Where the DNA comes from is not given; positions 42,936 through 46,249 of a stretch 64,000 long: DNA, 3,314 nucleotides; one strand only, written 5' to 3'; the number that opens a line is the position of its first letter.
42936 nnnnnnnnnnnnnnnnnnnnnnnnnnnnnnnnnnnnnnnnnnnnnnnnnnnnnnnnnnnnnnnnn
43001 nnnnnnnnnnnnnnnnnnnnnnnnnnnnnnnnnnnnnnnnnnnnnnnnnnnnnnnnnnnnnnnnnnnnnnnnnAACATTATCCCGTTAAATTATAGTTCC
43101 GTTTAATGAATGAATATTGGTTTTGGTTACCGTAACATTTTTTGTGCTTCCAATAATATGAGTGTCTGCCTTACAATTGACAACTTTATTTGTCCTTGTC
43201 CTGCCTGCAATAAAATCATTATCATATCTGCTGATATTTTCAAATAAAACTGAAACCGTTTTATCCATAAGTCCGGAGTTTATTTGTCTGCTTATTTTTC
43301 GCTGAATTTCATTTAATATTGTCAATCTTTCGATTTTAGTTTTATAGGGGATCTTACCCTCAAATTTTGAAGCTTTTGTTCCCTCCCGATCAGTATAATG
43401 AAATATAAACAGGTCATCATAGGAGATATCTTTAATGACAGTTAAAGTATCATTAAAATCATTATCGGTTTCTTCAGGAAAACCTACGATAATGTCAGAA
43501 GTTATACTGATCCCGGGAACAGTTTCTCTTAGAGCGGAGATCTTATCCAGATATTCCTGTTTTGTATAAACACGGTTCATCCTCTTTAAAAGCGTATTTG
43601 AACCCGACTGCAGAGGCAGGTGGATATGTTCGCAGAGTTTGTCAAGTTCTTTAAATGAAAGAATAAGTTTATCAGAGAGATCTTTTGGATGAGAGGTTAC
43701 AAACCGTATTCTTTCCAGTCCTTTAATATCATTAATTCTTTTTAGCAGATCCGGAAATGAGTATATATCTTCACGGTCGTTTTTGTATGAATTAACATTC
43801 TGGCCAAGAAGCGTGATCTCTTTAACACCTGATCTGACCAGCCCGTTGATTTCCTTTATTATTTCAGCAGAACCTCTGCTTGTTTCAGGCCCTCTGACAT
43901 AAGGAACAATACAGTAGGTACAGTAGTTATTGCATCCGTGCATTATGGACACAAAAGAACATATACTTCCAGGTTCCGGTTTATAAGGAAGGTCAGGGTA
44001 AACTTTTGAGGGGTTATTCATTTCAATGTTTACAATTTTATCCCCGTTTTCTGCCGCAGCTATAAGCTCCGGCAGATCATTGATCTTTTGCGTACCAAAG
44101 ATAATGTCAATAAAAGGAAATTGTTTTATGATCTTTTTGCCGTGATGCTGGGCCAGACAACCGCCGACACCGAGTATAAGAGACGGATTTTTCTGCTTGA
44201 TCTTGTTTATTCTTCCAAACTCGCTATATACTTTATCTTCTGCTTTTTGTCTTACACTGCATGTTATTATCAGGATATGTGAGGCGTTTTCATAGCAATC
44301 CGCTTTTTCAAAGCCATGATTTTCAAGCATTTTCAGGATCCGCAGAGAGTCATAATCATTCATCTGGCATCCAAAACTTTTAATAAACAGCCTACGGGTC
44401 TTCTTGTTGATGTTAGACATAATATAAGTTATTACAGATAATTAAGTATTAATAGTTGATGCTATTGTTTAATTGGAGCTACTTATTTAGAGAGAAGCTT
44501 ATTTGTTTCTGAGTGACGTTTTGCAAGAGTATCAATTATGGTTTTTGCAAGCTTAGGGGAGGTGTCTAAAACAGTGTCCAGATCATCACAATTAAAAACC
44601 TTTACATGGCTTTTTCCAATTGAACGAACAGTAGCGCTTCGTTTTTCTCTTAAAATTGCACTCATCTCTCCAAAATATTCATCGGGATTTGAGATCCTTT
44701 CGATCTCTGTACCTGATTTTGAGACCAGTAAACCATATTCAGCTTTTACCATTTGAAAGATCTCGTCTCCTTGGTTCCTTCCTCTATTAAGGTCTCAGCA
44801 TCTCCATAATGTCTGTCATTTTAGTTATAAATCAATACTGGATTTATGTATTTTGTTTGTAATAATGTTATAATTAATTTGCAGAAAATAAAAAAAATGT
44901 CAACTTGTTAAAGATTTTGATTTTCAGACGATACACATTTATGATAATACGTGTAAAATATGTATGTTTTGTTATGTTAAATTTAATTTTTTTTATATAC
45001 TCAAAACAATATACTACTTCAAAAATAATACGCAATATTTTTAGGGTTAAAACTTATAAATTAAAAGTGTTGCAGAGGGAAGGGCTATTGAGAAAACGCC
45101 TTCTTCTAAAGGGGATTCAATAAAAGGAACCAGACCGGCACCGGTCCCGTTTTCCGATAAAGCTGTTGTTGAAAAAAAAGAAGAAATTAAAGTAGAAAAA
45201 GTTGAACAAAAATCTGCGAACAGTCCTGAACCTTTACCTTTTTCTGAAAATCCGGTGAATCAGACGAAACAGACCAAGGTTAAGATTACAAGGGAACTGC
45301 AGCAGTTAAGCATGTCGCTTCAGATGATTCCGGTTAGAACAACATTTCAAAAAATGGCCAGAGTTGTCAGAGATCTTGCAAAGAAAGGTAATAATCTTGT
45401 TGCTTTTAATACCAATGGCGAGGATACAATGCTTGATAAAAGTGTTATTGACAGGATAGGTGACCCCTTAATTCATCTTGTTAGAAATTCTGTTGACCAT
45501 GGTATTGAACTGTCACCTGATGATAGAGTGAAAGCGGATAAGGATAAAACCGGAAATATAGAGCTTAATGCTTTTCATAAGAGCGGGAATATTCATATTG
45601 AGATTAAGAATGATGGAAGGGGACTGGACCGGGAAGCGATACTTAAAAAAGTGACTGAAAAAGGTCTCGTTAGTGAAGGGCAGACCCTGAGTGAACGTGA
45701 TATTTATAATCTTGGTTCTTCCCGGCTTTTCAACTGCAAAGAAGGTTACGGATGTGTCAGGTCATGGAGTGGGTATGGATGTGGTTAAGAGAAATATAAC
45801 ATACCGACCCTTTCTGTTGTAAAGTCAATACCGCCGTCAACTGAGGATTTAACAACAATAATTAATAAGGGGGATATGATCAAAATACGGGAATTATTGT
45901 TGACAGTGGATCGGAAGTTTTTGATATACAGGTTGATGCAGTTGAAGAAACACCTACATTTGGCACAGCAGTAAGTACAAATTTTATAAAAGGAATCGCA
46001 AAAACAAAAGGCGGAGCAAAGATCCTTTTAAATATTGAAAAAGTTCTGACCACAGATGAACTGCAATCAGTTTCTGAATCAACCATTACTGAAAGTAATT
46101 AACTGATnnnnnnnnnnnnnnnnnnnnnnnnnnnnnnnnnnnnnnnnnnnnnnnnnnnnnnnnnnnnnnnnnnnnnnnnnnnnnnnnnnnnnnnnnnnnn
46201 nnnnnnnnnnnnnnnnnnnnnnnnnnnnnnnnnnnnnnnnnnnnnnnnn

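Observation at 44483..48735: Chemotaxis gene cluster caught in the act of decay (cheA and cheB are pseudogenes; cheR, cheD, cheY still intact)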

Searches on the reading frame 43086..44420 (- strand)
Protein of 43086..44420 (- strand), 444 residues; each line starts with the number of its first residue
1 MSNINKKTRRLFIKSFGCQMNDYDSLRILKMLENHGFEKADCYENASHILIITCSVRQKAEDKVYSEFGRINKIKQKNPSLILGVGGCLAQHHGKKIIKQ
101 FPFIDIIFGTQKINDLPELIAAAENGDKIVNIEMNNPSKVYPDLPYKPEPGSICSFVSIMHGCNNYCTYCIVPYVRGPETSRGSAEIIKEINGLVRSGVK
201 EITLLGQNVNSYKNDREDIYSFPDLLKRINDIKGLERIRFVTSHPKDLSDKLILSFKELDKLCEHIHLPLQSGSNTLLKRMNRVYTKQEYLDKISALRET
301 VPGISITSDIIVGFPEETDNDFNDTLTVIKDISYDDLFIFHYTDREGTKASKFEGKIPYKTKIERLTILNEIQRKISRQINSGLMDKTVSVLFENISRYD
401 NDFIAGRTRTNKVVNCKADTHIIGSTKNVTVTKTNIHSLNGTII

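Call 12: search_protein_families(library=pfam, max_evalue=0.01, proteins=[window:43089-44420:-])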
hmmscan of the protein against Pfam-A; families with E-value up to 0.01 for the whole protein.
window:43089-44420:- (444 aa): 3 families
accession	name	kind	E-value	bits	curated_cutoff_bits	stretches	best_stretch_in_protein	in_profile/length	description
PF04055.27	Radical_SAM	-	5.1e-27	95.5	29.5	1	157-327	1-164/166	Radical SAM superfamily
PF00919.26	UPF0004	-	3.2e-26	91.7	27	1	10-109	1-98/98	Uncharacterized protein family UPF0004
PF01938.26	TRAM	-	6.6e-06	26.3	21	1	387-443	6-60/61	TRAM domain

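Call 16: find_encoding_contigs(protein=window:43086-44420:-, flank=10000, max_places=10)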
Protein window:43086-44420:- (444 aa): no gene with exactly this product is on record in the collection.

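Call 46: find_homologous_proteins(query=window:43089-44363:-, max_evalue=1e-80)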
Query window:43089-44363:- (425 aa): 7742 proteins with E <= 1e-80 among 8000 candidates; the best 120 are listed.
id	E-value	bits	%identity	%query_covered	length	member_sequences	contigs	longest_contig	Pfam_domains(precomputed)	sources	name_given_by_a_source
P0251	4.3e-283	956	100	100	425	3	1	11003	PF04055.28,PF00919.27,PF01938.27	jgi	-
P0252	5.9e-238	808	84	100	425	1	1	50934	PF04055.28,PF00919.27,PF01938.27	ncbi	-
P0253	8.5e-228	774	80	100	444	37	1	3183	PF04055.28,PF00919.27,PF01938.27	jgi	jgi:tRNA-2-methylthio-N6-dimethylallyladenosine synthase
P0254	4.4e-225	765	80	100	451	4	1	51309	PF04055.28,PF00919.27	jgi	-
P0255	3.6e-222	756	79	100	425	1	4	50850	PF04055.28,PF00919.27,PF01938.27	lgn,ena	-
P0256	4.4e-205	699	72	100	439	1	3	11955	PF04055.28,PF00919.27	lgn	-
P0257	1.4e-193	662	67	100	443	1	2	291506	PF04055.28,PF00919.27,PF01938.27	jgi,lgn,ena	-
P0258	1.2e-168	579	62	100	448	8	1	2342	PF04055.28,PF00919.27,PF01938.27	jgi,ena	-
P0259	5.3e-162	558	58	100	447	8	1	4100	PF04055.28,PF00919.27,PF01938.27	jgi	-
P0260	3.7e-160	551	58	100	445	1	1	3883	PF04055.28,PF00919.27,PF01938.27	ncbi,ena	ncbi:MAG: tRNA (N6-isopentenyl adenosine(37)-C2)-methylthiotransferase MiaB [Pseudomonadota bacteriu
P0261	8.1e-160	550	59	100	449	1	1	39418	PF04055.28,PF00919.27,PF01938.27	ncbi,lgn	-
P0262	4.7e-159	548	58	100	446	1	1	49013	PF04055.28,PF00919.27,PF01938.27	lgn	-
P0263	5.7e-157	541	56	100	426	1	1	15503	PF04055.28,PF00919.27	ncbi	-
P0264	1.2e-155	537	58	100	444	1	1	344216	PF04055.28,PF00919.27,PF01938.27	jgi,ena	-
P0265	1.3e-155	537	57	100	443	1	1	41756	PF04055.28,PF00919.27,PF01938.27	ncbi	-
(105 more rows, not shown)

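Call 47: find_encoding_contigs(protein=P0252, flank=10000, max_places=2)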
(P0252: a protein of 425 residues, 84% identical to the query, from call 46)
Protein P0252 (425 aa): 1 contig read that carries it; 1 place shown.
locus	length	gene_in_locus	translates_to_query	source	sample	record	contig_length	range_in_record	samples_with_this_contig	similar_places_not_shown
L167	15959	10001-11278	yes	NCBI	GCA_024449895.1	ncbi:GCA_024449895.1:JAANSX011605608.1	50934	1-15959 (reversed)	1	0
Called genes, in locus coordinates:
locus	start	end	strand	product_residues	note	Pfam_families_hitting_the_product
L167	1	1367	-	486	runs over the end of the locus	PF00089:Trypsin, PF13365:Trypsin_2, PF00595:PDZ (weak), PF13180:PDZ_2, PF17820:PDZ_6, PF00595:PDZ (weak), PF13180:PDZ_2 (weak), PF17820:PDZ_6 (weak)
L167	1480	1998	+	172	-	PF11848:DUF3368 (weak)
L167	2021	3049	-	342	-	PF00072:Response_reg, PF01339:CheB_methylest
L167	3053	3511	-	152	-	PF13690:CheX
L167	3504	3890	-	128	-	PF00072:Response_reg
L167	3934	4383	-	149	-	PF03975:CheD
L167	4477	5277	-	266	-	PF03705:CheR_N, PF01739:CheR, PF08242:Methyltransf_12 (faint), PF08241:Methyltransf_11 (weak), PF13649:Methyltransf_25 (faint)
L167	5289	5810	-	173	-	PF01584:CheW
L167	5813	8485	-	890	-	PF01627:Hpt, PF02895:H-kinase_dim, PF02518:HATPase_c, PF01584:CheW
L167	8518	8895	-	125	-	PF00072:Response_reg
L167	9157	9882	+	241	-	PF00027:cNMP_binding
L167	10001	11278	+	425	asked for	PF00919:UPF0004, PF04055:Radical_SAM, PF01938:TRAM (faint)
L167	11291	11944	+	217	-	PF01876:RNase_P_p30 (weak), PF02811:PHP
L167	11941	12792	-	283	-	PF07238:PilZ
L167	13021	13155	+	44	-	-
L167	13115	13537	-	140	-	PF03646:FlaG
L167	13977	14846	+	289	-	PF00669:Flagellin_N, PF00700:Flagellin_C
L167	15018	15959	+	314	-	?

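Call 48: find_encoding_contigs(protein=P0254, flank=10000, max_places=2)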
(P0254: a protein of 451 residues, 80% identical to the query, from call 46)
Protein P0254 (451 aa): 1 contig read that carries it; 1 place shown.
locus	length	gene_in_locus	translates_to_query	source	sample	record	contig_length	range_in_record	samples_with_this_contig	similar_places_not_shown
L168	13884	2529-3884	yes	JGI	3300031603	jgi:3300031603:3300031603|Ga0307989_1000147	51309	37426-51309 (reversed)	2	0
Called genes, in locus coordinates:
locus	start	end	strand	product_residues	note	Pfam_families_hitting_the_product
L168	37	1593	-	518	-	PF27543:FimL_C (faint), PF01627:Hpt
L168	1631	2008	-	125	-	PF00072:Response_reg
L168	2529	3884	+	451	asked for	PF00919:UPF0004, PF04055:Radical_SAM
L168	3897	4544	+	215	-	PF01876:RNase_P_p30 (faint), PF02811:PHP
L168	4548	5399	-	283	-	PF07238:PilZ (weak)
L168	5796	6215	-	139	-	PF03646:FlaG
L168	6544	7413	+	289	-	PF00669:Flagellin_N, PF00700:Flagellin_C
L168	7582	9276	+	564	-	PF02465:FliD_N, PF07195:FliD_C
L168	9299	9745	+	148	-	PF02561:FliS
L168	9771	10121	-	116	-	PF05400:FliT (weak)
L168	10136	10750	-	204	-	PF26159:DUF8043, PF27299:TP0873_N (faint), PF26154:DUF8042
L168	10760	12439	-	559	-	PF01075:Glyco_transf_9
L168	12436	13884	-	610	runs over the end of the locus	PF13524:Glyco_trans_1_2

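Call 49: find_encoding_contigs(protein=P0255, flank=10000, max_places=2)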
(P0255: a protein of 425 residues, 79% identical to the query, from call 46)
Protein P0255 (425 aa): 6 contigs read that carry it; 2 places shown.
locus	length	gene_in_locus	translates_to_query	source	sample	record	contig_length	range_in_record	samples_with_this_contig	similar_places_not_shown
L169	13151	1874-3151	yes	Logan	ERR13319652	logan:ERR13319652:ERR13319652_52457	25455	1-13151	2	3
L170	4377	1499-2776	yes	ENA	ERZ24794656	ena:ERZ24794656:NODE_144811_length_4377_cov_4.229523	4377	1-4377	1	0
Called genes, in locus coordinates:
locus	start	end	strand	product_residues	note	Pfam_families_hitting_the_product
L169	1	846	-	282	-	?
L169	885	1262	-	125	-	PF00072:Response_reg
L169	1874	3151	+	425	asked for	PF00919:UPF0004, PF04055:Radical_SAM, PF01938:TRAM (weak)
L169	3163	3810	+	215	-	PF01876:RNase_P_p30 (faint), PF02811:PHP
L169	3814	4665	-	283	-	PF07238:PilZ (weak)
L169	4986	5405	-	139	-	PF03646:FlaG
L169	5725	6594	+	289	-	PF00669:Flagellin_N, PF00700:Flagellin_C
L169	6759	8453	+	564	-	PF02465:FliD_N, PF07196:Flagellin_IN (weak), PF07195:FliD_C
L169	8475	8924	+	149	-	PF02561:FliS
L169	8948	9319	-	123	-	PF05400:FliT (weak)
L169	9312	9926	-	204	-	PF26159:DUF8043, PF26154:DUF8042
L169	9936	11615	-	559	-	PF01075:Glyco_transf_9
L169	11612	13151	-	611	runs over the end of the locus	PF13524:Glyco_trans_1_2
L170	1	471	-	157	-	?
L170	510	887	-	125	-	PF00072:Response_reg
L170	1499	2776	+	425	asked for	PF00919:UPF0004, PF04055:Radical_SAM, PF01938:TRAM (weak)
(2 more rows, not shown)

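Call 65: search_protein_families(library=pfam, max_evalue=0.001, proteins=[L167:5813-8482:-, L167:9157-9879:+, L167:11941-12789:-, L167:8518-8892:-, L167:3053-3508:-, L167:13977-14843:+, L167:15018-15959:+])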
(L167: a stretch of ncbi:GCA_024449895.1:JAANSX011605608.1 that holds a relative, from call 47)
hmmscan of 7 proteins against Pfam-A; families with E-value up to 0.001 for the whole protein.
L167:5813-8482:- (889 aa): 4 families
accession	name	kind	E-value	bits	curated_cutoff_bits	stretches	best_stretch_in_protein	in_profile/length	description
PF01627.28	Hpt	-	1.3e-29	102.7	24.6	2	288-384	1-79/84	Hpt domain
PF01584.24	CheW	-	8e-24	84.3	23.5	1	740-868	2-135/138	CheW-like domain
PF02518.31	HATPase_c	-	2.8e-15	57.1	26.4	1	596-734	4-110/111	Histidine kinase-, DNA gyrase B-, and HSP90-like ATPase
PF02895.20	H-kinase_dim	-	2.6e-10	41.1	23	1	487-547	2-67/68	Signal transducing histidine kinase, homodimeric domain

L167:9157-9879:+ (241 aa): 1 family
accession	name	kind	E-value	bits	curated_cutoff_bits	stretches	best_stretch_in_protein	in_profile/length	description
PF00027.35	cNMP_binding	-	3e-24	85.3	27.5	2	13-92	2-86/89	Cyclic nucleotide-binding domain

L167:11941-12789:- (282 aa): 1 family
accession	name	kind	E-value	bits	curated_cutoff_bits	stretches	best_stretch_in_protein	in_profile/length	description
PF07238.19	PilZ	-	9.1e-09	36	22.5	1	163-267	8-101/102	PilZ domain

L167:8518-8892:- (124 aa): 1 family
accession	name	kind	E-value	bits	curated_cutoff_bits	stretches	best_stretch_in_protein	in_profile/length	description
PF00072.30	Response_reg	-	3.2e-33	114.6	30.2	1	7-119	1-110/111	Response regulator receiver domain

L167:3053-3508:- (151 aa): 1 family
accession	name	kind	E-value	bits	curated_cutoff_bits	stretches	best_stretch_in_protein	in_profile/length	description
PF13690.11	CheX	-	7.8e-10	39.1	27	1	42-118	3-73/94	Chemotaxis phosphatase CheX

L167:13977-14843:+ (289 aa): 2 families
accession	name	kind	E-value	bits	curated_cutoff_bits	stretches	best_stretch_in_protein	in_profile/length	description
PF00669.25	Flagellin_N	-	5.4e-34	117.7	26.6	1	5-141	1-137/139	Bacterial flagellin N-terminal helical region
PF00700.27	Flagellin_C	-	8.2e-22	77.8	23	1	202-287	1-86/86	Bacterial flagellin C-terminal helical region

L167:15018-15959:+ (314 aa): 2 families
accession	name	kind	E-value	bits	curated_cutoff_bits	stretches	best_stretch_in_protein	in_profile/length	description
PF02465.23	FliD_N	-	3.1e-22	79.4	24.8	1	12-108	1-96/97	Flagellar hook-associated protein 2 N-terminus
PF07195.17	FliD_C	-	7.3e-18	65.3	25.4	1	220-310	1-96/236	Flagellar hook-associated protein 2 C-terminus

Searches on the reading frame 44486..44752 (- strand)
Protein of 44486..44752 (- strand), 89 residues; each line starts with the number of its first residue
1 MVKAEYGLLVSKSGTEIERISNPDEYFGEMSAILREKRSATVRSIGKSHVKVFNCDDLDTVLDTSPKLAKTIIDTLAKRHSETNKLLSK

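Call 12: search_protein_families(library=pfam, max_evalue=0.01, proteins=[window:44486-44752:-])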
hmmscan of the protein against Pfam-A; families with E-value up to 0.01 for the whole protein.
window:44486-44752:- (89 aa): 1 family
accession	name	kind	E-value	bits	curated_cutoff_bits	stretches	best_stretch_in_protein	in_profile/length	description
PF00027.35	cNMP_binding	-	3.7e-06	27.2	27.5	1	11-64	34-88/89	Cyclic nucleotide-binding domain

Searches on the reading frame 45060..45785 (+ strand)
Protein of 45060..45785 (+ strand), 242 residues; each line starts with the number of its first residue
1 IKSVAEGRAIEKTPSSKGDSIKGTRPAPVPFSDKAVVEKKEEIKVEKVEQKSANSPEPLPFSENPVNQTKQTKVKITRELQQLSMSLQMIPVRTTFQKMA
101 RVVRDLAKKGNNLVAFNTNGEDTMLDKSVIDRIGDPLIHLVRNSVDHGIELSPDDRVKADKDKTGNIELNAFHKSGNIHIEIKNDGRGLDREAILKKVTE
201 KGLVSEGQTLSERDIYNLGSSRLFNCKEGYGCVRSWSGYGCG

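Call 11: search_protein_families(library=pfam, max_evalue=0.1, proteins=[window:45060-45785:+])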
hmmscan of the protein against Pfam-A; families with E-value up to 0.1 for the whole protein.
window:45060-45785:+ (242 aa): 2 families
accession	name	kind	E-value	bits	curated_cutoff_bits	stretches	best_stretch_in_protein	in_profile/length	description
PF02518.31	HATPase_c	-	7.5e-05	23.6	26.4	1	135-195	4-55/111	Histidine kinase-, DNA gyrase B-, and HSP90-like ATPase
PF14085.11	DUF4265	-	0.057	13.9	27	0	150-207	24-81/115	Domain of unknown function (DUF4265)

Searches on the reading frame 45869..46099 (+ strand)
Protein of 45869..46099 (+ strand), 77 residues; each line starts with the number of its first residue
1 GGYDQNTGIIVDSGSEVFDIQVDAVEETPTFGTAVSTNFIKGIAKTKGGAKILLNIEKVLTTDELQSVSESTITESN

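Call 11: search_protein_families(library=pfam, max_evalue=0.1, proteins=[window:45869-46099:+])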
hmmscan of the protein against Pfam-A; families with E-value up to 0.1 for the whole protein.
window:45869-46099:+ (77 aa): 1 family
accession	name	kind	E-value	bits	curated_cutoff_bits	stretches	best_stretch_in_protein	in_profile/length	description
PF01584.24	CheW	-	2.1e-05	24.6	23.5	1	4-62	78-136/138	CheW-like domain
